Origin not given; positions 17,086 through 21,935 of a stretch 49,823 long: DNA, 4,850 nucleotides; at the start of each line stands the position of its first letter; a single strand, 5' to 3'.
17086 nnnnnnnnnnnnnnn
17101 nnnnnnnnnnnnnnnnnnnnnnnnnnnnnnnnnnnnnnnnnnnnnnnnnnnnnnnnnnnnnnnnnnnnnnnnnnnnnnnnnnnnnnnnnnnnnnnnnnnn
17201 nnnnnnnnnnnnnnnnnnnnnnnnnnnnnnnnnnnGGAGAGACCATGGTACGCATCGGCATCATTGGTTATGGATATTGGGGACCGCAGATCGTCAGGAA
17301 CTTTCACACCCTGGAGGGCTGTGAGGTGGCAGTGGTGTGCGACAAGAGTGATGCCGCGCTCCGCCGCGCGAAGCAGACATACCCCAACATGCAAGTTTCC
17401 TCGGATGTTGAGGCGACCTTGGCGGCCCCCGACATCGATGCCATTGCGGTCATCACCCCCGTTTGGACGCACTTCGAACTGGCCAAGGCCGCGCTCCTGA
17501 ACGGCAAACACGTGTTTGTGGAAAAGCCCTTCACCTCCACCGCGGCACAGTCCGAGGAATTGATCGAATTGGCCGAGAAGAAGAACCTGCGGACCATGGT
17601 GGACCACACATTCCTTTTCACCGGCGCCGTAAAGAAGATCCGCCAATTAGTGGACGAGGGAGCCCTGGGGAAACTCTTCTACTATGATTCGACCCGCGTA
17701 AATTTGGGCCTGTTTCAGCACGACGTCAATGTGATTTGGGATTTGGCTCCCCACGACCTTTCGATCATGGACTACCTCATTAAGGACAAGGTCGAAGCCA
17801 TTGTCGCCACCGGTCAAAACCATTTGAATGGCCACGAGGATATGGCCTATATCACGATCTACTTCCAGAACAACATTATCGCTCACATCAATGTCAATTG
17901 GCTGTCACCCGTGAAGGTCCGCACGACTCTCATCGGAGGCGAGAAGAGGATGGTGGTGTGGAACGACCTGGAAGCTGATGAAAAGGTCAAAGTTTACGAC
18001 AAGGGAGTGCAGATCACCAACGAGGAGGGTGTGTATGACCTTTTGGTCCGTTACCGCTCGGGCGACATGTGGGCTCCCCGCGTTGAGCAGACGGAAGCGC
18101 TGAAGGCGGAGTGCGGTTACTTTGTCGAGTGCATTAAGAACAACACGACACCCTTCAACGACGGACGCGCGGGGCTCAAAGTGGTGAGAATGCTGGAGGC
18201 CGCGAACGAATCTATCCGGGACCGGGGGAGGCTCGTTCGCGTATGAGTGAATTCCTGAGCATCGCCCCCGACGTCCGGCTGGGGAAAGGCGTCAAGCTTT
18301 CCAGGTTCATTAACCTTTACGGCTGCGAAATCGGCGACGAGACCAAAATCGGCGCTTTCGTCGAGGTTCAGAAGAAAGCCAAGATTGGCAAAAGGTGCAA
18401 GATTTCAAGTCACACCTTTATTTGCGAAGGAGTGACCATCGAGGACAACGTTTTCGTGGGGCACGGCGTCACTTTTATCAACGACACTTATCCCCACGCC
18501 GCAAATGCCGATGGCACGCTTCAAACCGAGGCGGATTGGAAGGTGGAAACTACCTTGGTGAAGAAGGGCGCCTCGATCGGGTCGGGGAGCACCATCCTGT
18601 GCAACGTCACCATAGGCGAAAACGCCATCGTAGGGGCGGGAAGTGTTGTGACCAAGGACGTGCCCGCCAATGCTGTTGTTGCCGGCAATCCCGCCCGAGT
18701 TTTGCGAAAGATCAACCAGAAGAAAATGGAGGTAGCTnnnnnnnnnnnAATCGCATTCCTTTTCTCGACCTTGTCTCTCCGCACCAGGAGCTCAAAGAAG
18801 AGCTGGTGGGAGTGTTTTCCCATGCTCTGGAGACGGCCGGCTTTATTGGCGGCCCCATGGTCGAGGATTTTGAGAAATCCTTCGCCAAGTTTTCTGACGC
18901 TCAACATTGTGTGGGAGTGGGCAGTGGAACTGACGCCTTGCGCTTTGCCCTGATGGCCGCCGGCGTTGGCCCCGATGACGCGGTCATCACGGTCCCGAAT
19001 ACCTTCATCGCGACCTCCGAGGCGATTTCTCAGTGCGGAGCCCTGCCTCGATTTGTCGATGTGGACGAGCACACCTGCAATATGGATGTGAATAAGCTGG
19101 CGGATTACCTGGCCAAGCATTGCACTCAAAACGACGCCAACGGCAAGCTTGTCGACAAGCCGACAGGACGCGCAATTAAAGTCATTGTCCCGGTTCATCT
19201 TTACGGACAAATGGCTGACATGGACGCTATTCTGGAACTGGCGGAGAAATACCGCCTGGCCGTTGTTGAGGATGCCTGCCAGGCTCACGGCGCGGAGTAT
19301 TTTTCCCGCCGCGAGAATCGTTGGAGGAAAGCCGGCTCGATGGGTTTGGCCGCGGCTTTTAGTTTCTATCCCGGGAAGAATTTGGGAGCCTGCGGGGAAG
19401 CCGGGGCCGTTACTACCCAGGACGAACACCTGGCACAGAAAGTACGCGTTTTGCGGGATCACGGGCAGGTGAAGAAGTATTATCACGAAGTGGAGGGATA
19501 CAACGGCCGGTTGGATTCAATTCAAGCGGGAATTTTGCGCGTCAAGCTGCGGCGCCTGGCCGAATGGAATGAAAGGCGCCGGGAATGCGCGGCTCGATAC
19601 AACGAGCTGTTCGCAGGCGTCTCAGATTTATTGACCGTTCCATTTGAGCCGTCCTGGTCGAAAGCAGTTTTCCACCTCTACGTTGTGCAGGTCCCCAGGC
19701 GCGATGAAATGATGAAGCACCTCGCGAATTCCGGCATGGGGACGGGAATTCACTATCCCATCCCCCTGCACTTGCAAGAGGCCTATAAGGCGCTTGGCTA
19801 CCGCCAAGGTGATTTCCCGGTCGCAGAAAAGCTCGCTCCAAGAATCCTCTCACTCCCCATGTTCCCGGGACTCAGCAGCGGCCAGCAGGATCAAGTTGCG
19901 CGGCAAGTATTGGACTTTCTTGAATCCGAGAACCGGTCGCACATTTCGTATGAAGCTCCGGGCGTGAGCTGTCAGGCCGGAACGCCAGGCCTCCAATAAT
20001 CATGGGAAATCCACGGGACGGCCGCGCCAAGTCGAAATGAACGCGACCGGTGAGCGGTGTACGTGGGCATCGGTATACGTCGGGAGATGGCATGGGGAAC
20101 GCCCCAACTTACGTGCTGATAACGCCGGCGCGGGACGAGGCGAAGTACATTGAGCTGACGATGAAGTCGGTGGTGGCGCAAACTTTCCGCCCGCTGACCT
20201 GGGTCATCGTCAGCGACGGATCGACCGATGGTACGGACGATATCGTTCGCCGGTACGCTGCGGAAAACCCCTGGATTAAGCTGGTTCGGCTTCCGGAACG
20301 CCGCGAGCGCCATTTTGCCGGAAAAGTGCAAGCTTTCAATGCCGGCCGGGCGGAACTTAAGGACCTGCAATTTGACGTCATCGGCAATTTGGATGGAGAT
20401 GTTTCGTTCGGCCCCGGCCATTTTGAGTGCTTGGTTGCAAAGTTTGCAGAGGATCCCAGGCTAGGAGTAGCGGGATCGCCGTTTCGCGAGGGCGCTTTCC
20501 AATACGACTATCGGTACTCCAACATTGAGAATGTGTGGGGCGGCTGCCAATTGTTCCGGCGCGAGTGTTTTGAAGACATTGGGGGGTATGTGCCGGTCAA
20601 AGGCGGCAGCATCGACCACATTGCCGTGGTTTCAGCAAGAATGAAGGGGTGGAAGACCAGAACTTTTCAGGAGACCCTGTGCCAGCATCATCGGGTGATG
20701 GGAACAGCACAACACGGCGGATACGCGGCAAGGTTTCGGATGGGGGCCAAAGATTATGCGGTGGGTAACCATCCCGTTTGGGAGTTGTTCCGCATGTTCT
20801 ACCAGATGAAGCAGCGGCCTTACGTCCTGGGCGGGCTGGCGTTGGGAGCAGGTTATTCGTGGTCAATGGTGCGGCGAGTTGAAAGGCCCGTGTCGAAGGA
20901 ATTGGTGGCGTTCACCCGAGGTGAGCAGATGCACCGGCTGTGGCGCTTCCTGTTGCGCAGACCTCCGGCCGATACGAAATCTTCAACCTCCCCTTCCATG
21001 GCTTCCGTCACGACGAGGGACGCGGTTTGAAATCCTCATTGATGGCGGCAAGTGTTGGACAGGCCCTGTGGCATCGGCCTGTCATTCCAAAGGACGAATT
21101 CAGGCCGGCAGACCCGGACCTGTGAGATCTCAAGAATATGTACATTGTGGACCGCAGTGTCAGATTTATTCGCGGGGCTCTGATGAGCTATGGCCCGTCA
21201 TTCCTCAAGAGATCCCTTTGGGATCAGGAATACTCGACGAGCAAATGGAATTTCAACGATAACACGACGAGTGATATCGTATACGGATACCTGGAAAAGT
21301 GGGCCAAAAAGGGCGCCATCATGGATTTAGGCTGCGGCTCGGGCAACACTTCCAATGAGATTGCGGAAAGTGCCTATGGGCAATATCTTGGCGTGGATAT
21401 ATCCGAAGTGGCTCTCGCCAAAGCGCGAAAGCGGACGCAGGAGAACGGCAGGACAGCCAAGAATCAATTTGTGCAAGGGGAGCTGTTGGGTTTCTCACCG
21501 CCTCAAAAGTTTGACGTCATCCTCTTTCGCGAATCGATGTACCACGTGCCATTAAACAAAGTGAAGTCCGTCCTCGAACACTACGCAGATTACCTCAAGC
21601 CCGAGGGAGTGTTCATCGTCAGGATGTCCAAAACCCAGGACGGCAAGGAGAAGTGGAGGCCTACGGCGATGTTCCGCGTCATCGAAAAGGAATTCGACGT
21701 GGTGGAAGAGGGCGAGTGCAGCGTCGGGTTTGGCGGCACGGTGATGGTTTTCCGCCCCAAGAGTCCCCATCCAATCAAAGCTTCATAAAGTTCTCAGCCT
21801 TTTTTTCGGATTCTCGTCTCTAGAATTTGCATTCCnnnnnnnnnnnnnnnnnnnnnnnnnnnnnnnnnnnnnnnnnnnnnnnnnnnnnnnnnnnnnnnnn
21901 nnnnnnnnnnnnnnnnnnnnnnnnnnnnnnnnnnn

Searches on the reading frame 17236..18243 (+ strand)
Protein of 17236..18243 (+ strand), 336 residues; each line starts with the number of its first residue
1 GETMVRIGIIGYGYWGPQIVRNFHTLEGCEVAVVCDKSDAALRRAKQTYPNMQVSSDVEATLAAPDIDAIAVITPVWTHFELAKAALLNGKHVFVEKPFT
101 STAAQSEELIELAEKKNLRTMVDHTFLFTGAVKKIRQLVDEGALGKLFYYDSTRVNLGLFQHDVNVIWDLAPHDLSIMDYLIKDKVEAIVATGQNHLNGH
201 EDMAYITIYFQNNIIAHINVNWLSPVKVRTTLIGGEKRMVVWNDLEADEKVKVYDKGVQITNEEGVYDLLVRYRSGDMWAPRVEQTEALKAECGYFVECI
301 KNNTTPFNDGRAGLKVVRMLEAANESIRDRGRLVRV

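Call 13: search_protein_families(library=pfam, proteins=[window:17236-18243:+], max_evalue=0.001)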
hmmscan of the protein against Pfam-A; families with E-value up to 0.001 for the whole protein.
window:17236-18243:+ (336 aa): 3 families
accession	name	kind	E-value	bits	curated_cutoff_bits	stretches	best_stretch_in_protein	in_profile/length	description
PF01408.29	GFO_IDH_MocA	-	7.8e-26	91.6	24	1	5-124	1-120/120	Oxidoreductase family, NAD-binding Rossmann fold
PF22725.1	GFO_IDH_MocA_C3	-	1.6e-13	51.2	27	1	133-237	2-120/124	GFO/IDH/MocA C-terminal domain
PF02894.22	GFO_IDH_MocA_C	-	3.9e-08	33.8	22.9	1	137-331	2-214/218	Oxidoreductase family, C-terminal alpha/beta domain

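Call 61: search_protein_families(library=ncbifam, proteins=[window:17236-18243:+], max_evalue=0.00001)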
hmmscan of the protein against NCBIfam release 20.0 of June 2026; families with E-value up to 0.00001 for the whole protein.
window:17236-18243:+ (336 aa): 9 families
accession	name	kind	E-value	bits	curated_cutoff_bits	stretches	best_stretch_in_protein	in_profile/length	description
NF040723.1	UDP-GlcNAcDh_Arch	equivalog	1.8e-52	178.7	450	1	5-326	1-300/302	UDP-N-acetylglucosamine 3-dehydrogenase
TIGR04380.1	myo_inos_iolG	equivalog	1.2e-31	109.9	355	1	4-330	1-326/330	inositol 2-dehydrogenase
NF008607.0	PRK11579.1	subfamily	1.7e-26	93.1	330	1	4-153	4-151/346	oxidoreductase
NF041392.1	XylDh_Gfo6_Halo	equivalog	2.2e-23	82.6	350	1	3-148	15-164/350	D-xylose 1-dehydrogenase Gfo6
NF052479.1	LevoglcsnDh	equivalog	4.3e-20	71.7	650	1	32-153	39-160/386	levoglucosan dehydrogenase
NF052679.1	InsChiInosDhIolG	equivalog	3.5e-16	59.2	540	1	5-190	3-193/343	bifunctional inositol 2-dehydrogenase/D-chiro-inositol 1-dehydrogenase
NF007574.0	PRK10206.1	equivalog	3.9e-15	55.8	352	1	43-149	42-148/345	oxidoreductase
NF058563.1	BT_2159_fam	equivalog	4.7e-15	55.5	650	1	5-148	1-144/350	disaccharide 3-dehydrogenase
NF058561.1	BT_2158_fam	equivalog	8.7e-12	44.4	750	1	9-147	40-177/487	glycoside 3-dehydrogenase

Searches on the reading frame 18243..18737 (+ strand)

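Call 13: search_protein_families(library=pfam, proteins=[window:18243-18737:+], max_evalue=0.001)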
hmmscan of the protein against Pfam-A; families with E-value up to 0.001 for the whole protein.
window:18243-18737:+ (165 aa): 5 families
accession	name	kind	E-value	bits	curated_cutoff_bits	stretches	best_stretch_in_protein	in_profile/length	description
PF00132.30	Hexapep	-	3.6e-23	80.7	27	3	104-138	2-36/36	Bacterial transferase hexapeptide (six repeats)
PF25084.1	LbH_EIF2B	-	4.1e-09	36.8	54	1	9-76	26-91/105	EIF2B subunit epsilon LbH domain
PF14602.12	Hexapep_2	-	2.2e-05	24.5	27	1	111-138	9-34/34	Hexapeptide repeat of succinyl-transferase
PF25087.1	GMPPB_C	-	2.4e-05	24.4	39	0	40-74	5-39/110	GMPPB C-terminal domain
PF24894.1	Hexapep_GlmU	-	0.00031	21.2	23.3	0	7-38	54-85/104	GlmU-like, C-terminal hexapeptide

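Call 61: search_protein_families(library=ncbifam, proteins=[window:18243-18737:+], max_evalue=0.00001)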
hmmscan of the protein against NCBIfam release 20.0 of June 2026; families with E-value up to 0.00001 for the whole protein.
window:18243-18737:+ (165 aa): 46 families (the best 25 are shown)
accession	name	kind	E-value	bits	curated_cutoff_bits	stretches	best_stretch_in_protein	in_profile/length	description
TIGR03570.1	NeuD_NnaD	subfamily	5.8e-25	88.1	160.8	2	106-152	156-202/202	NeuD/PglB/VioB family sugar acetyltransferase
NF007076.0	PRK09527.1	equivalog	3.6e-19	69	347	1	110-161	138-189/203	galactoside O-acetyltransferase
TIGR03308.1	phn_thr-fam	hypoth_equivalog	1.8e-18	67.1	201.65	1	10-157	19-162/204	phosphonate metabolim protein, transferase hexapeptide repeat family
NF010933.0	PRK14353.1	equivalog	1.6e-17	63.2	505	1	5-156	281-433/453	bifunctional UDP-N-acetylglucosamine diphosphorylase/glucosamine-1-phosphate N-acetyltransferase GlmU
NF050158.1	CarbAnhydGPos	equivalog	2.9e-17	62.9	250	1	103-161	87-147/172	gamma carbonic anhydrase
NF010936.0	PRK14356.1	equivalog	8.3e-17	61.2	666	1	27-147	339-442/456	bifunctional UDP-N-acetylglucosamine diphosphorylase/glucosamine-1-phosphate N-acetyltransferase GlmU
NF007499.0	PRK10092.1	equivalog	1.9e-16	60.4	314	1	110-157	136-183/183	maltose O-acetyltransferase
NF041874.1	EPS_EpsC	equivalog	2e-16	60.1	150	1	40-156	62-166/168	serine O-acetyltransferase EpsC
TIGR01173.1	glmU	equivalog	2.5e-16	59.6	366.85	1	27-152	332-440/452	bifunctional UDP-N-acetylglucosamine diphosphorylase/glucosamine-1-phosphate N-acetyltransferase GlmU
NF007240.0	PRK09677.1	equivalog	3.2e-16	59.4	243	1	101-161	126-188/192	putative lipopolysaccharide biosynthesis O-acetyl transferase WbbJ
NF058585.1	HptprglPActTf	PfamEq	6.5e-16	58.4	300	1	106-162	109-165/172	heptaprenylglyceryl phosphate O-acetyltransferase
TIGR03532.1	DapD_Ac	equivalog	1.2e-15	57.8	231.75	1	110-162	167-219/231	2,3,4,5-tetrahydropyridine-2,6-dicarboxylate N-acetyltransferase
NF010934.1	PRK14354.1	equivalog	2e-15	56.3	450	1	27-146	331-433/447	bifunctional UDP-N-acetylglucosamine diphosphorylase/glucosamine-1-phosphate N-acetyltransferase GlmU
NF007797.0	PRK10502.1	subfamily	2.5e-15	56.6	192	1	24-157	49-179/183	WcaF family extracellular polysaccharide biosynthesis acetyltransferase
NF010932.0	PRK14352.1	equivalog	2.5e-15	56.1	611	1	27-156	342-455/488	bifunctional UDP-N-acetylglucosamine diphosphorylase/glucosamine-1-phosphate N-acetyltransferase GlmU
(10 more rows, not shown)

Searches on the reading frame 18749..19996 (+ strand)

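Call 13: search_protein_families(library=pfam, proteins=[window:18749-19996:+], max_evalue=0.001)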
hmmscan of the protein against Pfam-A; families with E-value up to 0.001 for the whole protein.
window:18749-19996:+ (416 aa): 2 families
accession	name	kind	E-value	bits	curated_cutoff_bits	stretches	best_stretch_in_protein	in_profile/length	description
PF01041.23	DegT_DnrJ_EryC1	-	8.5e-112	374.4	19.8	1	15-387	3-359/360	DegT/DnrJ/EryC1/StrS aminotransferase family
PF00155.27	Aminotran_1_2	-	8.2e-07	29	19.7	1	37-294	43-293/361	Aminotransferase class I and II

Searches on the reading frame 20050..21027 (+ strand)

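Call 13: search_protein_families(library=pfam, proteins=[window:20050-21027:+], max_evalue=0.001)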
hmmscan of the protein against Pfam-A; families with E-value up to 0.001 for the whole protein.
window:20050-21027:+ (326 aa): 2 families
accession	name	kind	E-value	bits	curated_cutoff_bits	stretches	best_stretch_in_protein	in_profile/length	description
PF00535.33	Glycos_transf_2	-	3.8e-20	72.9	23.3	1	23-159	2-130/168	Glycosyl transferase family 2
PF13641.12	Glyco_tranf_2_3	-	4.3e-10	40.4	27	1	21-142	3-120/230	Glycosyltransferase like family 2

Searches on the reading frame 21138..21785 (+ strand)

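Call 14: search_protein_families(library=pfam, proteins=[window:21138-21785:+], max_evalue=0.001)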
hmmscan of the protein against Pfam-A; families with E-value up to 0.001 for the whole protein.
window:21138-21785:+ (216 aa): 14 families
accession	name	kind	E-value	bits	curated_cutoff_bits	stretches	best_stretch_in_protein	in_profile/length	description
PF13847.12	Methyltransf_31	-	3.1e-18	66.3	27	1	58-165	4-113/145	Methyltransferase domain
PF08242.18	Methyltransf_12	-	3.9e-18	66.4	30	1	62-159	1-98/98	Methyltransferase domain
PF13649.12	Methyltransf_25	-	4.6e-18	66.1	27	1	61-157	1-97/97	Methyltransferase domain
PF13489.12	Methyltransf_23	-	2.8e-15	56.9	27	1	56-174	21-129/164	Methyltransferase domain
PF08241.18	Methyltransf_11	-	1e-14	55.3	21.2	1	63-161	2-95/95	Methyltransferase domain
PF05175.20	MTS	-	5.8e-09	36.3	23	1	49-172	24-149/170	Methyltransferase small domain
PF03291.22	mRNA_G-N7_MeTrfase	-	1.2e-07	31.6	26.6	1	38-115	39-120/315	mRNA (guanine-N(7))-methyltransferase domain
PF02353.26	CMAS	-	5.1e-06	26.4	27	1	60-173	65-176/273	Mycolic acid cyclopropane synthetase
PF06325.19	PrmA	-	8.9e-06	25.8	22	1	52-160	155-257/296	Ribosomal protein L11 methyltransferase (PrmA)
PF05401.17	NodS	-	9.9e-06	26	24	1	57-165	43-148/201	Nodulation protein S (NodS)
PF05891.18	Methyltransf_PK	-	2e-05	24.7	27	1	57-171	55-169/218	AdoMet dependent proline di-methyltransferase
PF00891.24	Methyltransf_2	-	5.3e-05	23.1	22.3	1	59-170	64-173/210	O-methyltransferase domain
PF01209.24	Ubie_methyltran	-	0.00011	22.1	20.1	1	60-160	50-150/233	ubiE/COQ5 methyltransferase family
PF05724.17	TPMT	-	0.00077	19.6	26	1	26-108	4-87/218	Thiopurine S-methyltransferase (TPMT)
